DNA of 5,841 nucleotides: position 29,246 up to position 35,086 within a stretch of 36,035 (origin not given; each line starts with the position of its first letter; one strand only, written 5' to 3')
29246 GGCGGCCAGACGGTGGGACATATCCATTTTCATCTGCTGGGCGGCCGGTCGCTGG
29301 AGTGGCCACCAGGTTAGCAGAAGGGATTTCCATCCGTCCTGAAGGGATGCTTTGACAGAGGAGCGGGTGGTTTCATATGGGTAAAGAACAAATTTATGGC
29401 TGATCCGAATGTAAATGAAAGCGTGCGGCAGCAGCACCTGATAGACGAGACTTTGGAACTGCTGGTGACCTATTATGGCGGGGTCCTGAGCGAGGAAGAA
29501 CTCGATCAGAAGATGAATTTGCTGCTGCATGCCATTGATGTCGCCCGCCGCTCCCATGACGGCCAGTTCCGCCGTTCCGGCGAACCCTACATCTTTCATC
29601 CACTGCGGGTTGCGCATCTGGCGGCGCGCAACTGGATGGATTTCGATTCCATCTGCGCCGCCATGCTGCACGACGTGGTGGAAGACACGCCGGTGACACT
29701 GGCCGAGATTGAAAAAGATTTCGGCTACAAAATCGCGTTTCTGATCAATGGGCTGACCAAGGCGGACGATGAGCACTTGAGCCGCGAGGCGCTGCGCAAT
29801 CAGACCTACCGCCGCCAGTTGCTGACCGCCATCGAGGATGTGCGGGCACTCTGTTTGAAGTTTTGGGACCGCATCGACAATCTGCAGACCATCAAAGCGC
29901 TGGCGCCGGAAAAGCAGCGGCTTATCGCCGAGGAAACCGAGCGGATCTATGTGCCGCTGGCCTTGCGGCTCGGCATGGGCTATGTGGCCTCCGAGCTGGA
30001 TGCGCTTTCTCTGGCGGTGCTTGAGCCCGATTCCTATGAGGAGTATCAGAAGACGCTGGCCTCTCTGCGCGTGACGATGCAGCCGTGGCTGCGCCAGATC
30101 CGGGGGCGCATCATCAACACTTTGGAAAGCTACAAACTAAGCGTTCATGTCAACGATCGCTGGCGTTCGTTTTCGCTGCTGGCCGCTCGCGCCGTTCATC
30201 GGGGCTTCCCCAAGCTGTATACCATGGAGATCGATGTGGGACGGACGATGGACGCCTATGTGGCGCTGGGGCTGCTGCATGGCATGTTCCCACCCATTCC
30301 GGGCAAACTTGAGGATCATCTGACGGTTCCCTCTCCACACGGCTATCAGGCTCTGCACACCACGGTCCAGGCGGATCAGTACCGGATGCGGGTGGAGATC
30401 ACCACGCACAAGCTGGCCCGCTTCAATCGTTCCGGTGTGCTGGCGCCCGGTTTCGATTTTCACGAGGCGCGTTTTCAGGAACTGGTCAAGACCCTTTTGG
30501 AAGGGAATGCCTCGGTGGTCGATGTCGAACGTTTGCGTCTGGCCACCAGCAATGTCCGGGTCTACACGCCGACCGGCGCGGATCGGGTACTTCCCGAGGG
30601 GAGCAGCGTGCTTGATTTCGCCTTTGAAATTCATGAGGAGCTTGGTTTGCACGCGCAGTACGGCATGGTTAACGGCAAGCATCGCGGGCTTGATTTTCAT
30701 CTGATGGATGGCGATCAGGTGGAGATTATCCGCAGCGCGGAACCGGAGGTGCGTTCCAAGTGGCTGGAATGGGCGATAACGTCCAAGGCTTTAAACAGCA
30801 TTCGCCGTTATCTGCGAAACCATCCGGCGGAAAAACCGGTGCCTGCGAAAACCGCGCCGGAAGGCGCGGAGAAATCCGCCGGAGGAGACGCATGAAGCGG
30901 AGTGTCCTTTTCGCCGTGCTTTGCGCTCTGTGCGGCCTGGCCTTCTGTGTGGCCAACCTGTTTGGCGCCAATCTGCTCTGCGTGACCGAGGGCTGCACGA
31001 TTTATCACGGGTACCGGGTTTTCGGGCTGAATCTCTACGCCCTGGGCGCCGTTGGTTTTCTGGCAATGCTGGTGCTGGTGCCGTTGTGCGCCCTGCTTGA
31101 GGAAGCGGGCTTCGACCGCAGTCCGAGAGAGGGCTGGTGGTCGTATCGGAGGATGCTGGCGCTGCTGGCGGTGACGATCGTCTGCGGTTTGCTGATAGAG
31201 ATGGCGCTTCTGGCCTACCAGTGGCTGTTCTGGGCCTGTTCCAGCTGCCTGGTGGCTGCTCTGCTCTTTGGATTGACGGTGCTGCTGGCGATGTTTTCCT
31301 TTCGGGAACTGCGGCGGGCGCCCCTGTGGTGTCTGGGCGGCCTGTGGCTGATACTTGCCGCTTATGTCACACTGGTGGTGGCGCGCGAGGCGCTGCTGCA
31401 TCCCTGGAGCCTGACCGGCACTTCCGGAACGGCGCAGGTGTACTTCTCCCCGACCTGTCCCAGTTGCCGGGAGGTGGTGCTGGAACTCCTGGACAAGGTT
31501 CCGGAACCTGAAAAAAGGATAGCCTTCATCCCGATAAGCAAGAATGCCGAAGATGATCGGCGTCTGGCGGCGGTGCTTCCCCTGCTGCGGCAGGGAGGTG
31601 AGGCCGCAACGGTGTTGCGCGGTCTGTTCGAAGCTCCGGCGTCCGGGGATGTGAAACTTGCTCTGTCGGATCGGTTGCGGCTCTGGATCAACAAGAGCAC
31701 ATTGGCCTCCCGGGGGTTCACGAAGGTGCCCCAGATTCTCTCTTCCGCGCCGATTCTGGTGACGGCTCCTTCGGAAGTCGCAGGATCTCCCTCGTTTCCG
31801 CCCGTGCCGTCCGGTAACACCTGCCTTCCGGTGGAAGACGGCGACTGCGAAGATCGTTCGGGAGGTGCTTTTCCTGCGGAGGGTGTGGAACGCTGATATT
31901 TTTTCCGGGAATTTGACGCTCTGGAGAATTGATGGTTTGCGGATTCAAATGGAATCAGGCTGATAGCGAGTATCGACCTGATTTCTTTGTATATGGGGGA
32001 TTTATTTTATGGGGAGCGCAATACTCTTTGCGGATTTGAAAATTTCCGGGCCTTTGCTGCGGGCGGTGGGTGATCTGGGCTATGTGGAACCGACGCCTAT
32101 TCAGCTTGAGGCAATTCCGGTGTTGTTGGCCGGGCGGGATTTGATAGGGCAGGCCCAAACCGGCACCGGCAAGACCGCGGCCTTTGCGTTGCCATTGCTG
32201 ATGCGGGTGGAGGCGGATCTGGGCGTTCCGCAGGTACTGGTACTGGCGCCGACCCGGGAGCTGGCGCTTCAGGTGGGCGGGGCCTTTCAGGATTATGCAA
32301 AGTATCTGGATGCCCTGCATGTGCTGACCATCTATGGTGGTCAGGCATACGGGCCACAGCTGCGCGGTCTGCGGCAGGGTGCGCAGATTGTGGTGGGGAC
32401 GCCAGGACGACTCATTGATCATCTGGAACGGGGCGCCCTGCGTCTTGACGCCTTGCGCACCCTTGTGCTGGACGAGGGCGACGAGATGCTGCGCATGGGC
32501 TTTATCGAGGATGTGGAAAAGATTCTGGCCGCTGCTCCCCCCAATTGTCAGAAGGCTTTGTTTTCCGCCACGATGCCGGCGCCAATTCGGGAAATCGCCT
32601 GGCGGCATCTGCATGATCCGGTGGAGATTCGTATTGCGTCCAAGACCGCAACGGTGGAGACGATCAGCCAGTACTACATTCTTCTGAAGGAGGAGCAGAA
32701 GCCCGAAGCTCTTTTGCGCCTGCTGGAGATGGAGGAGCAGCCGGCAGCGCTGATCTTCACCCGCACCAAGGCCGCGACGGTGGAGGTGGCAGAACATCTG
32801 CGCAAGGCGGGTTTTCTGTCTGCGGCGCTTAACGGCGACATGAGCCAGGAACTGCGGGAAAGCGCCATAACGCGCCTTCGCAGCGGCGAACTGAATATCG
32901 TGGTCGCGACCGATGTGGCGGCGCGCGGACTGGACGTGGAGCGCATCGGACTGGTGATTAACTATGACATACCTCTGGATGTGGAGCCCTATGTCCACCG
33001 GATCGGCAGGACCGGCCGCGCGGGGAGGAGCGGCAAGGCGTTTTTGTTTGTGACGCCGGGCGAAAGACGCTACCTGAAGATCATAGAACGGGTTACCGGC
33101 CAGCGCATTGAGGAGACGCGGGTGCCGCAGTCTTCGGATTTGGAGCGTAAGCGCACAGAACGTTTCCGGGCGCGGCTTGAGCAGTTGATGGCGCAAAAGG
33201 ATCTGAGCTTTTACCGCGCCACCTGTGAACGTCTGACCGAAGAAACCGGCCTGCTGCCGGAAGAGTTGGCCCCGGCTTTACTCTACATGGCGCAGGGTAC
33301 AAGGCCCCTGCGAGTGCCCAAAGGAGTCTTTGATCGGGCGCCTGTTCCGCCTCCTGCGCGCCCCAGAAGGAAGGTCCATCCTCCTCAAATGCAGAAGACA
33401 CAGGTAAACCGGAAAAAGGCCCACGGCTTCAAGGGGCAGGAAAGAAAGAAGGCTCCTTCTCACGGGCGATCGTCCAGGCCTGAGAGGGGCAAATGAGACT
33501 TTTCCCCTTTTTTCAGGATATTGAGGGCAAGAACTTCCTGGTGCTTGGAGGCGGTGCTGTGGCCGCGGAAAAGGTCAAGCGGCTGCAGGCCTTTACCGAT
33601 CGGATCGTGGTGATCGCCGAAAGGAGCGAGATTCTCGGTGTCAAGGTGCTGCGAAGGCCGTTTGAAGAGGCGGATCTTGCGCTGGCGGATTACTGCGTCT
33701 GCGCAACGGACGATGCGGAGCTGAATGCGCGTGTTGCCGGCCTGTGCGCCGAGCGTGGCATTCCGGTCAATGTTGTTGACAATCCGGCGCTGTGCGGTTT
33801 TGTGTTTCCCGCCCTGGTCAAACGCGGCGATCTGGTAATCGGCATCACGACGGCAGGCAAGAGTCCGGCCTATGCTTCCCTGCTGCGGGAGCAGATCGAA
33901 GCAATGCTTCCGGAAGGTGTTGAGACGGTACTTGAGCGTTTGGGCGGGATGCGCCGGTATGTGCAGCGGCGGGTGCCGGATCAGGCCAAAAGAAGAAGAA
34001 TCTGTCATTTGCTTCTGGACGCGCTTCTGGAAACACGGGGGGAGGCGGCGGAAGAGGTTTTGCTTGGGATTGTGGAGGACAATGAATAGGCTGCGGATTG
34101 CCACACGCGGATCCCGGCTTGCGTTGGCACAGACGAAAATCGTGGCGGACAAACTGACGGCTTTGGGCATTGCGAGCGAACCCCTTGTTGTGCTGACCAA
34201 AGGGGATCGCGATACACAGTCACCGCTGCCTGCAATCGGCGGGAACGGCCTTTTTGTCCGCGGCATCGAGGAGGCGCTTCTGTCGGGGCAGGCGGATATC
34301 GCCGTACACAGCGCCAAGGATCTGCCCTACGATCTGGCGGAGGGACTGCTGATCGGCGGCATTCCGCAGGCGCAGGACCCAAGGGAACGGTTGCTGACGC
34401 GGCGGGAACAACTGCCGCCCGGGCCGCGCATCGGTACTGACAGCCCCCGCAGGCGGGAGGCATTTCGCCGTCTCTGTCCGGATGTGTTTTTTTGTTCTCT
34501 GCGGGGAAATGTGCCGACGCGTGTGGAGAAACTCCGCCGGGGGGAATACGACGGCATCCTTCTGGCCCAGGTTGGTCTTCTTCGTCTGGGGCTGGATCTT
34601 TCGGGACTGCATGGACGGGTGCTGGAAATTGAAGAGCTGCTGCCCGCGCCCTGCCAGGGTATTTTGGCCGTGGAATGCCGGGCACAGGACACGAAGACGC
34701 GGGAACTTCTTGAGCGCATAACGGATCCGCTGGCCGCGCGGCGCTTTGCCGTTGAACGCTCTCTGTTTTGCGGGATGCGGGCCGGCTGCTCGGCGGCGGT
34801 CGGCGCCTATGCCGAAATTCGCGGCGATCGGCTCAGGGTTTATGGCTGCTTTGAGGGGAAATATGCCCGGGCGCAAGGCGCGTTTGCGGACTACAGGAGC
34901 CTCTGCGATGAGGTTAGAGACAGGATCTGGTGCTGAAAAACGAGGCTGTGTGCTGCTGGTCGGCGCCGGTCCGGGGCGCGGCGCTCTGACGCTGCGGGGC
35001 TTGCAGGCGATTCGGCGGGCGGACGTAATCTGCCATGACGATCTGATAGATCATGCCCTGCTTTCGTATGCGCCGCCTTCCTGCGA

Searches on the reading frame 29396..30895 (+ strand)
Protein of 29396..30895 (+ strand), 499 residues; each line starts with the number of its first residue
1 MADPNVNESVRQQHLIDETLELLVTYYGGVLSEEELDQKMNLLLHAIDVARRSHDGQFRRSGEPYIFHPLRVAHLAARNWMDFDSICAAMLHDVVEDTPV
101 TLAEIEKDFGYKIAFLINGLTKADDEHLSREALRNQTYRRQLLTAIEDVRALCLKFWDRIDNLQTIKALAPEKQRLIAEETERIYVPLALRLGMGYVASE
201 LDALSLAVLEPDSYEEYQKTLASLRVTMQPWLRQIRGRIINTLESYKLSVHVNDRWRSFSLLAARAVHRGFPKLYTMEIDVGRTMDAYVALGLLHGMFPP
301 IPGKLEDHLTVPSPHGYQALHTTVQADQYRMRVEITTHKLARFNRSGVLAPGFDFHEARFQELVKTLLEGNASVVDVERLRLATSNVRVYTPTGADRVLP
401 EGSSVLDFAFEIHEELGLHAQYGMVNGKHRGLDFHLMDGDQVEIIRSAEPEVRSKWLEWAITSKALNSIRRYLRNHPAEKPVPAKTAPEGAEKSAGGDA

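Call 51: search_protein_families(library=pfam, proteins=[window:29396-30895:+], max_evalue=0.001)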
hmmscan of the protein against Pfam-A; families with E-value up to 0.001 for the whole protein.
window:29396-30895:+ (499 aa): 4 families
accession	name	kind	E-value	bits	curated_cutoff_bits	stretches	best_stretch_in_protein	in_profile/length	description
PF13328.12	HD_4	-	6.6e-34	117.3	27.2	1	46-194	1-155/156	HD domain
PF02824.27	TGS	-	5.1e-16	58.9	22.2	1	387-445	1-59/60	TGS domain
PF01966.28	HD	-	4.3e-07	30.7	22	1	66-162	2-115/116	HD domain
PF04607.23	RelA_SpoT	-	3.3e-06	27.8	27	1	280-336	32-90/113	Region found in RelA / SpoT proteins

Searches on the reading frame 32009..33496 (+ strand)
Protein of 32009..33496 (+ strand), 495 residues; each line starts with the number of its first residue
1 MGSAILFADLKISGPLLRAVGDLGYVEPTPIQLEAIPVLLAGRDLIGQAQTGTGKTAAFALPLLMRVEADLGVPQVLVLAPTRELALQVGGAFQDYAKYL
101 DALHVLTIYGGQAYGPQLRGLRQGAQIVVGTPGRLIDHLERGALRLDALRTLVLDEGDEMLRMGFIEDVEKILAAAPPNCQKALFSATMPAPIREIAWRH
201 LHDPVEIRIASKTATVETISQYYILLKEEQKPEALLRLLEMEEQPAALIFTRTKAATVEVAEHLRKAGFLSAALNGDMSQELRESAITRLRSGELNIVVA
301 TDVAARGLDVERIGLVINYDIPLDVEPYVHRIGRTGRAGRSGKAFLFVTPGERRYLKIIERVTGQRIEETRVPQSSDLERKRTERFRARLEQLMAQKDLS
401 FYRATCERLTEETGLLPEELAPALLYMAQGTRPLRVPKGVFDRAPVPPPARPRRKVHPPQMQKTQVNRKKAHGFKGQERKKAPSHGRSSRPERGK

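Call 51: search_protein_families(library=pfam, proteins=[window:32009-33496:+], max_evalue=0.001)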
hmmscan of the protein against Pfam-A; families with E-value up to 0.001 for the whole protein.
window:32009-33496:+ (495 aa): 4 families
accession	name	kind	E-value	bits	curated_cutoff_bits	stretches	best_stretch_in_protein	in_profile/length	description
PF00270.35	DEAD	-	1.1e-48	165.5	26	1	29-195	1-166/167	DEAD/DEAH box helicase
PF00271.37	Helicase_C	-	8.4e-29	100.5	23.5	1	230-339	1-110/110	Helicase conserved C-terminal domain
PF25399.1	DeaD_dimer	-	1.1e-15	57.8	23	1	373-437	1-65/67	RNA helicase DeaD dimerization domain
PF04851.21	ResIII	-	5.5e-05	23.6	22.5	1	44-173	25-147/164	Type III restriction enzyme, res subunit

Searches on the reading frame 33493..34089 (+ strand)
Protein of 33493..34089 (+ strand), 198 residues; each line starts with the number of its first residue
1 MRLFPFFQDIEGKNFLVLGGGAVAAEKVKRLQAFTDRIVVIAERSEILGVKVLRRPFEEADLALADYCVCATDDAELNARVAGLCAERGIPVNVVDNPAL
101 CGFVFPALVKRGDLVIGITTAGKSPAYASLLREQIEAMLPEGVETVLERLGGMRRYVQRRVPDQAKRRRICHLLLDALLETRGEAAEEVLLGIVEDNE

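Call 51: search_protein_families(library=pfam, proteins=[window:33493-34089:+], max_evalue=0.001)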
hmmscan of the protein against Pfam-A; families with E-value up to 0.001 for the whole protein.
window:33493-34089:+ (198 aa): 2 families
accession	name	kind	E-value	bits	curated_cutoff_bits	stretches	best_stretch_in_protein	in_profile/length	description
PF13241.12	NAD_binding_7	-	5.5e-26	91.6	22.1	1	7-107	2-104/104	Putative NAD(P)-binding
PF14824.11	Sirohm_synth_M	-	3.2e-08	33.3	25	1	111-138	1-28/28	Sirohaem biosynthesis protein central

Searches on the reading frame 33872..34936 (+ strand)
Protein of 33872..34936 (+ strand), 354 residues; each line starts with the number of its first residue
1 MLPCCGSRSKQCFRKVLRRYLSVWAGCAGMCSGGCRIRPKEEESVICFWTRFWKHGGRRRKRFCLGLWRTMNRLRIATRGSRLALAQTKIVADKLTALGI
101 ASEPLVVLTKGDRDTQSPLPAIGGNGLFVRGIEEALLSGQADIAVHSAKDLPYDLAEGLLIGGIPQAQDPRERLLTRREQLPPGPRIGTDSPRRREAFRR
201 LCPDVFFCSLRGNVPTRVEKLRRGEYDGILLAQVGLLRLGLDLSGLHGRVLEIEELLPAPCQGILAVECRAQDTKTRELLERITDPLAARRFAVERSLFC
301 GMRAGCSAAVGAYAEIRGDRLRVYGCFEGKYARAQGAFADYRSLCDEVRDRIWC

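Call 51: search_protein_families(library=pfam, proteins=[window:33872-34936:+], max_evalue=0.001)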
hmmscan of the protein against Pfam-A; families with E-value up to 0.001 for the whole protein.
window:33872-34936:+ (354 aa): 2 families
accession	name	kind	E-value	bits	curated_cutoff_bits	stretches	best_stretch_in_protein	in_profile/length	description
PF01379.25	Porphobil_deam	-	5.8e-64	215.9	22.1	1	74-277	1-206/207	Porphobilinogen deaminase, dipyromethane cofactor binding domain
PF03900.20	Porphobil_deamC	-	0.00014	22.6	26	1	292-327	4-39/74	Porphobilinogen deaminase, C-terminal domain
